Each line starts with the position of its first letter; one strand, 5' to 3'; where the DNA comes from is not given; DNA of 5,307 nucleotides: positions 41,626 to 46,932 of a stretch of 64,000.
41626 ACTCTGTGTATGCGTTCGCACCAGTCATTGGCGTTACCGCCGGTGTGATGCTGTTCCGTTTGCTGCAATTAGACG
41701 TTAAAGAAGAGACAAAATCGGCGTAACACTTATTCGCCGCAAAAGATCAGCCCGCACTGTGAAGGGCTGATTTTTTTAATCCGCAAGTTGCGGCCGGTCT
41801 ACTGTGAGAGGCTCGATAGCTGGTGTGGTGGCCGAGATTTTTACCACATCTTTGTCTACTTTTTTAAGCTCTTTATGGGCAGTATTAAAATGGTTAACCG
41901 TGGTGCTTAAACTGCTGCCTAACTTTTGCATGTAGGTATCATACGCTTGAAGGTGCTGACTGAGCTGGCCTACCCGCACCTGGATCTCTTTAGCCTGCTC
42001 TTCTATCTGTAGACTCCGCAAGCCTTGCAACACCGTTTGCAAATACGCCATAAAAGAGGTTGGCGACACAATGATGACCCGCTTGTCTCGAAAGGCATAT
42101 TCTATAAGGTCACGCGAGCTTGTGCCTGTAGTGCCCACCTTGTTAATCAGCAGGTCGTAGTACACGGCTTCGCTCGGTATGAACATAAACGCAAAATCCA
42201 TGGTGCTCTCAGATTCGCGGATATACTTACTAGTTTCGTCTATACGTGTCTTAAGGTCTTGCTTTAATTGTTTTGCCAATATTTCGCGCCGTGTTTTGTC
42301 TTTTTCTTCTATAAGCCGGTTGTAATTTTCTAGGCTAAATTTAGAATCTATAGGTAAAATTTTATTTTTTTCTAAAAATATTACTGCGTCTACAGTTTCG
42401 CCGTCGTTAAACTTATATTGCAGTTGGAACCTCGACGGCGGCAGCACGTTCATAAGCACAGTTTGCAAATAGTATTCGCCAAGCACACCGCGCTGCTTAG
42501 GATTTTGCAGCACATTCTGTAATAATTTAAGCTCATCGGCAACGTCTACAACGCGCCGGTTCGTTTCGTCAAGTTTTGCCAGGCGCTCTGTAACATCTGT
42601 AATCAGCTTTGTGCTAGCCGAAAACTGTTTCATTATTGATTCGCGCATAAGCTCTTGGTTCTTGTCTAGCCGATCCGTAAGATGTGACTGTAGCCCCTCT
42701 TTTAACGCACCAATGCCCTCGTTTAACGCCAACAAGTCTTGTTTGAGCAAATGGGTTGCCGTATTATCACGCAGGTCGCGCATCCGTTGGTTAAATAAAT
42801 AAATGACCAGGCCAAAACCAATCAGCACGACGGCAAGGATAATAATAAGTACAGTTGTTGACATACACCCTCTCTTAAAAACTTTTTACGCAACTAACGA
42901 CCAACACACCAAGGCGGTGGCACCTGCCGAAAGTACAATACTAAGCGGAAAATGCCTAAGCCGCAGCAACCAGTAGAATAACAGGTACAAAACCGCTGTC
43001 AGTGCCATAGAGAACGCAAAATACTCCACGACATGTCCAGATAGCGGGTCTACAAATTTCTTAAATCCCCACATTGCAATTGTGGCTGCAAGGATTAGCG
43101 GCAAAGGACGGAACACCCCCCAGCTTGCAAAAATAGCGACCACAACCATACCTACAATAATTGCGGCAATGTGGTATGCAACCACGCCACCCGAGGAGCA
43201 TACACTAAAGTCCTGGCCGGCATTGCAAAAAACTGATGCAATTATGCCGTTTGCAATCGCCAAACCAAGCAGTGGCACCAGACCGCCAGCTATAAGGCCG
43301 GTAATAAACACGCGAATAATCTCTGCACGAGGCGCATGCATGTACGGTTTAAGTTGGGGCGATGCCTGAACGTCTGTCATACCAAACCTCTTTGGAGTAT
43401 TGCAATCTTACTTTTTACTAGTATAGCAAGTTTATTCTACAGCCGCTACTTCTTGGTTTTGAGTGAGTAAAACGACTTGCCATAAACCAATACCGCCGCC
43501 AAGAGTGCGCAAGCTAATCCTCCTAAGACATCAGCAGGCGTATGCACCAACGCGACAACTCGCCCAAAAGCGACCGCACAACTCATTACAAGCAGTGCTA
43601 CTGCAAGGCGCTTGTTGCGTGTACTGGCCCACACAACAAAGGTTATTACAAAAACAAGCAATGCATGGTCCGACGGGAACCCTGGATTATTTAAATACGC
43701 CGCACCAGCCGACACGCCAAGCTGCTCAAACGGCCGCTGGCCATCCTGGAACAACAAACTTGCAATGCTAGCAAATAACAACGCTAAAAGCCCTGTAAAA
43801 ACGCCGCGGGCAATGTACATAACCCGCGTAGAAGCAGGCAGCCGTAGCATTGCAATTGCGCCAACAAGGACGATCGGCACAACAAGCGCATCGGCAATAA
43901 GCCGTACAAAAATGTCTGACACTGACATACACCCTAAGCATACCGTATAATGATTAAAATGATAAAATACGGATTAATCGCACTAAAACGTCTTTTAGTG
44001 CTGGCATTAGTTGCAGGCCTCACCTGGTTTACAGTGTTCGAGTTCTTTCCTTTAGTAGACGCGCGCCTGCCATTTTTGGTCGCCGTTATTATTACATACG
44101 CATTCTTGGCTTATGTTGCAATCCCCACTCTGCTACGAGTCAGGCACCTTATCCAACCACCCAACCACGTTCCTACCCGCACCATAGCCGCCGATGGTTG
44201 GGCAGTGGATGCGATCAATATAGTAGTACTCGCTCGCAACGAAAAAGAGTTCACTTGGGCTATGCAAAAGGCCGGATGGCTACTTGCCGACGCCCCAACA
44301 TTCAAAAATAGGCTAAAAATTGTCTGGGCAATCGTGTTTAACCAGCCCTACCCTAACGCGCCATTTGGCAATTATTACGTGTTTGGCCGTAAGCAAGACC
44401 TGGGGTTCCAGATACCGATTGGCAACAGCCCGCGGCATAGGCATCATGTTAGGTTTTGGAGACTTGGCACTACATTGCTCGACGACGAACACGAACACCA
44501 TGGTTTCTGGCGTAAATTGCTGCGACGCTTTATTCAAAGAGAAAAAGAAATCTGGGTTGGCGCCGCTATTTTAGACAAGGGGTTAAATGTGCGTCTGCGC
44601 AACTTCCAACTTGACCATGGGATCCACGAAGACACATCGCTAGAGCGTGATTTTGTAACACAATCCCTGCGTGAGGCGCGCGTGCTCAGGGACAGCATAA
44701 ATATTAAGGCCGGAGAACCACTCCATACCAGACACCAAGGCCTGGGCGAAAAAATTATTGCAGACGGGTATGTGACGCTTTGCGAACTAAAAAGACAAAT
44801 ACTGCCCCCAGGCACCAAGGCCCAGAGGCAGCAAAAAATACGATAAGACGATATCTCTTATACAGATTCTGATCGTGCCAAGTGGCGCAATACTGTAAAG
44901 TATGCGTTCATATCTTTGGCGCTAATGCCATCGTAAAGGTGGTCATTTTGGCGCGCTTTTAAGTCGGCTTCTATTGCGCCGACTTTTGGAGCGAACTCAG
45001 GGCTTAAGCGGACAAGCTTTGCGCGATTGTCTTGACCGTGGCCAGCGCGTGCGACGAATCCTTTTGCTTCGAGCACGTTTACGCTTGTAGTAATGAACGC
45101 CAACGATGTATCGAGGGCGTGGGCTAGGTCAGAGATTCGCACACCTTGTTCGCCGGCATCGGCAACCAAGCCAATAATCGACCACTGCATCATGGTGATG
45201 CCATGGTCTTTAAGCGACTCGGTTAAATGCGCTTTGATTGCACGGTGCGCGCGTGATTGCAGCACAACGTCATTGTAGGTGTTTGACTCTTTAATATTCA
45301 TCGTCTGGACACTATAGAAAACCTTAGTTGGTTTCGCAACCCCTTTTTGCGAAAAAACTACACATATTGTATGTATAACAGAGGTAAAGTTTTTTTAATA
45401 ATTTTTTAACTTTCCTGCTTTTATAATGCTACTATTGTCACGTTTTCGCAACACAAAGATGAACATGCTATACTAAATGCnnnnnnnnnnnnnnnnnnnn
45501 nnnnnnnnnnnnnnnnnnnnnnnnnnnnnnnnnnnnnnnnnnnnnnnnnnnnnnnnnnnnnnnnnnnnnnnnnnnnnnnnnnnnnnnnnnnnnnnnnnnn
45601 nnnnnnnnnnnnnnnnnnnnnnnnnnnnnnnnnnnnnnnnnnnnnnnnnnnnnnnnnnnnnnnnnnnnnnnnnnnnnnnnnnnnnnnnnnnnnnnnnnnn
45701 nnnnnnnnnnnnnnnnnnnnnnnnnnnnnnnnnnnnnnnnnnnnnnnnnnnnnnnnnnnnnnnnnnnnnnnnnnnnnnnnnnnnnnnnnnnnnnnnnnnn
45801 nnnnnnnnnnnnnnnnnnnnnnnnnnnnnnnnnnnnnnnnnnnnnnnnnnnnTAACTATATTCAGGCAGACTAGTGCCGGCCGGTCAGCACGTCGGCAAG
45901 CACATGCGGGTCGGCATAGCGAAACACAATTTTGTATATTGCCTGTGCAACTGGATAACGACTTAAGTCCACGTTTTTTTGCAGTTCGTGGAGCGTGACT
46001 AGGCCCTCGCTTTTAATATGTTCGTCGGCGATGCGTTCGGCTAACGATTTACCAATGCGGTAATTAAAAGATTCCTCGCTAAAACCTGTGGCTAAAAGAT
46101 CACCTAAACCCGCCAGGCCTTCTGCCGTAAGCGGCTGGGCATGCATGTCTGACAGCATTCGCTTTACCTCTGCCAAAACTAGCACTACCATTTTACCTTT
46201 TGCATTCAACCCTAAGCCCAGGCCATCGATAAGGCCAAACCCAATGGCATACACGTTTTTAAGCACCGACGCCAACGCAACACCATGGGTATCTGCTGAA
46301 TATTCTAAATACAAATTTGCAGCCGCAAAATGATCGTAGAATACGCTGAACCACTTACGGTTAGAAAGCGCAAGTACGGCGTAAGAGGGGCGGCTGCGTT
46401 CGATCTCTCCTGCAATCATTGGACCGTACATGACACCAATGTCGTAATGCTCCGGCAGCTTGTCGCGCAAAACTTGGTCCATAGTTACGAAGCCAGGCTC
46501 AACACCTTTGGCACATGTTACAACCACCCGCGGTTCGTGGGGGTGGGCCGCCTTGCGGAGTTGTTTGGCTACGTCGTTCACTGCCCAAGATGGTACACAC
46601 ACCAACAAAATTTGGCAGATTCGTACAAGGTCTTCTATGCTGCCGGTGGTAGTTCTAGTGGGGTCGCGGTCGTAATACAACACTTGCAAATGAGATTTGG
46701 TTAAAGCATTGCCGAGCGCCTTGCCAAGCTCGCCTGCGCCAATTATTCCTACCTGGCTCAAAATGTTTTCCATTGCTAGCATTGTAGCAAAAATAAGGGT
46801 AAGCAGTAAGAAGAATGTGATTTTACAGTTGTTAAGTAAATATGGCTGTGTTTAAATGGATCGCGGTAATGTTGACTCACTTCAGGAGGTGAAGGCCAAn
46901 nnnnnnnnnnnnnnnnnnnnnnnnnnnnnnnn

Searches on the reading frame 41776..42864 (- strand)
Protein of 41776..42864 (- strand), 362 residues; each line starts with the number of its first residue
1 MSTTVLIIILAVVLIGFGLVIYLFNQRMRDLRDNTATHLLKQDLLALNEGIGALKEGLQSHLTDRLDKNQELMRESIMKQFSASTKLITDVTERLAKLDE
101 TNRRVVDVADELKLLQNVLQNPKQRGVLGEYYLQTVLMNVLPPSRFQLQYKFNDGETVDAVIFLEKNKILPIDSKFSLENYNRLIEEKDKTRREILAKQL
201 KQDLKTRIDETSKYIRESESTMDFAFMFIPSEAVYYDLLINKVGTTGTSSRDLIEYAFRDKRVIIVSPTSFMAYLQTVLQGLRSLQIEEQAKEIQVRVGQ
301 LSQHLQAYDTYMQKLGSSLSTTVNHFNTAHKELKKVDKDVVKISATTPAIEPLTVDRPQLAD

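Call 44: search_protein_families(library=pfam, proteins=[window:41776-42864:-], max_evalue=0.00001)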
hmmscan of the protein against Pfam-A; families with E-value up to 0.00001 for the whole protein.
window:41776-42864:- (362 aa): 1 family
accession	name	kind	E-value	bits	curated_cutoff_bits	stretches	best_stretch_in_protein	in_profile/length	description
PF02646.22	RmuC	-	6.8e-57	193.2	26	1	61-338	5-272/291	RmuC family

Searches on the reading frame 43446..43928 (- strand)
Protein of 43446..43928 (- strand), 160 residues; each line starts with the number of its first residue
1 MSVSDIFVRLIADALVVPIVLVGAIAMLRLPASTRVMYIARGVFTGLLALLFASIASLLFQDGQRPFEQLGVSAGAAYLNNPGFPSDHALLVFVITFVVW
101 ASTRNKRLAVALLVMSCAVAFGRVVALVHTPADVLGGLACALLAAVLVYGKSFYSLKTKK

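Call 44: search_protein_families(library=pfam, proteins=[window:43446-43928:-], max_evalue=0.00001)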
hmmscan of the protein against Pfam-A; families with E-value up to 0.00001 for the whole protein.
window:43446-43928:- (160 aa): 1 family
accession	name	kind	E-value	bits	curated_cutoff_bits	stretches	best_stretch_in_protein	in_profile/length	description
PF01569.27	PAP2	-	1.6e-11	44.6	27.2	1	64-152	26-125/130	PAP2 superfamily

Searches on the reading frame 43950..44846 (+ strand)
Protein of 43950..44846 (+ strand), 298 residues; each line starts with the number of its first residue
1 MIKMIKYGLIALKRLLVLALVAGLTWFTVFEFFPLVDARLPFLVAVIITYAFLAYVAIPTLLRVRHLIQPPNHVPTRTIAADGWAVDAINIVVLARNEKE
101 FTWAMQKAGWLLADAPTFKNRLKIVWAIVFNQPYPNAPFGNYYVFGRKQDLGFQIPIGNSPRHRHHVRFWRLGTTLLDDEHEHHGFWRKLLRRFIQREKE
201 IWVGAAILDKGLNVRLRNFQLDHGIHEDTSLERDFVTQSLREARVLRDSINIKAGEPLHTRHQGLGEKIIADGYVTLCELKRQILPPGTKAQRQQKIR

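Call 44: search_protein_families(library=pfam, proteins=[window:43950-44846:+], max_evalue=0.00001)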
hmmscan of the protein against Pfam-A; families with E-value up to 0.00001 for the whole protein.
window:43950-44846:+ (298 aa): 1 family
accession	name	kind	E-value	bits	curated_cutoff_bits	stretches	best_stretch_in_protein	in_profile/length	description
PF14067.11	LssY_C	-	4.3e-38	131.3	25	1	73-274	3-187/188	LssY C-terminus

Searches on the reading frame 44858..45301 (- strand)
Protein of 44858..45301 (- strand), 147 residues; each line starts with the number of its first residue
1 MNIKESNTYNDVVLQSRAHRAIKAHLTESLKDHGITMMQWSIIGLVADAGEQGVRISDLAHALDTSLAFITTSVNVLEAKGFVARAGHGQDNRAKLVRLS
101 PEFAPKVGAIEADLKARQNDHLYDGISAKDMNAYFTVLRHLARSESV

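Call 44: search_protein_families(library=pfam, proteins=[window:44858-45301:-], max_evalue=0.00001)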
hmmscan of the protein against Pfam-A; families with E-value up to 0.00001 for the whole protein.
window:44858-45301:- (147 aa): 2 families
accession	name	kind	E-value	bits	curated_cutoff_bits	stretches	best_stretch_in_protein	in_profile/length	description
PF12802.13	MarR_2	-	7.7e-10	39.2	27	1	33-94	1-61/61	MarR family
PF01047.28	MarR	-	5.7e-06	26.6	24.6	0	35-94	1-58/59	MarR family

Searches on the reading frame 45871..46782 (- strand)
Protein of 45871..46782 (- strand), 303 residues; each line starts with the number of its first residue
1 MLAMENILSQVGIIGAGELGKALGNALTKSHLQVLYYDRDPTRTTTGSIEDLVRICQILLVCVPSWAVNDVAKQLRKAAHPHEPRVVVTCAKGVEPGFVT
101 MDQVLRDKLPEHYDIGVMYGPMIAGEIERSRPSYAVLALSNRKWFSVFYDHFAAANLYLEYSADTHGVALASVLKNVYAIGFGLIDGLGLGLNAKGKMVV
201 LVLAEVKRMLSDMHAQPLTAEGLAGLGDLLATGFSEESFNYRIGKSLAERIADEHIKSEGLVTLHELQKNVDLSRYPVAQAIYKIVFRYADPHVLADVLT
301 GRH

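Call 44: search_protein_families(library=pfam, proteins=[window:45871-46782:-], max_evalue=0.00001)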
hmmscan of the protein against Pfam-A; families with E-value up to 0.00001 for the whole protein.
window:45871-46782:- (303 aa): 3 families
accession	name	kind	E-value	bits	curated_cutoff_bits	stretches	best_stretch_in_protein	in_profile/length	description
PF07479.19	NAD_Gly3P_dh_C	-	1.3e-27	97.2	25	1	164-294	1-139/142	NAD-dependent glycerol-3-phosphate dehydrogenase C-terminus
PF01210.29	NAD_Gly3P_dh_N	-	1.1e-17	64.9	23.1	1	49-143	63-156/158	NAD-dependent glycerol-3-phosphate dehydrogenase N-terminus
PF03807.23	F420_oxidored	-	6.9e-06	27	21.6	0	10-91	1-92/94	NADP oxidoreductase coenzyme F420-dependent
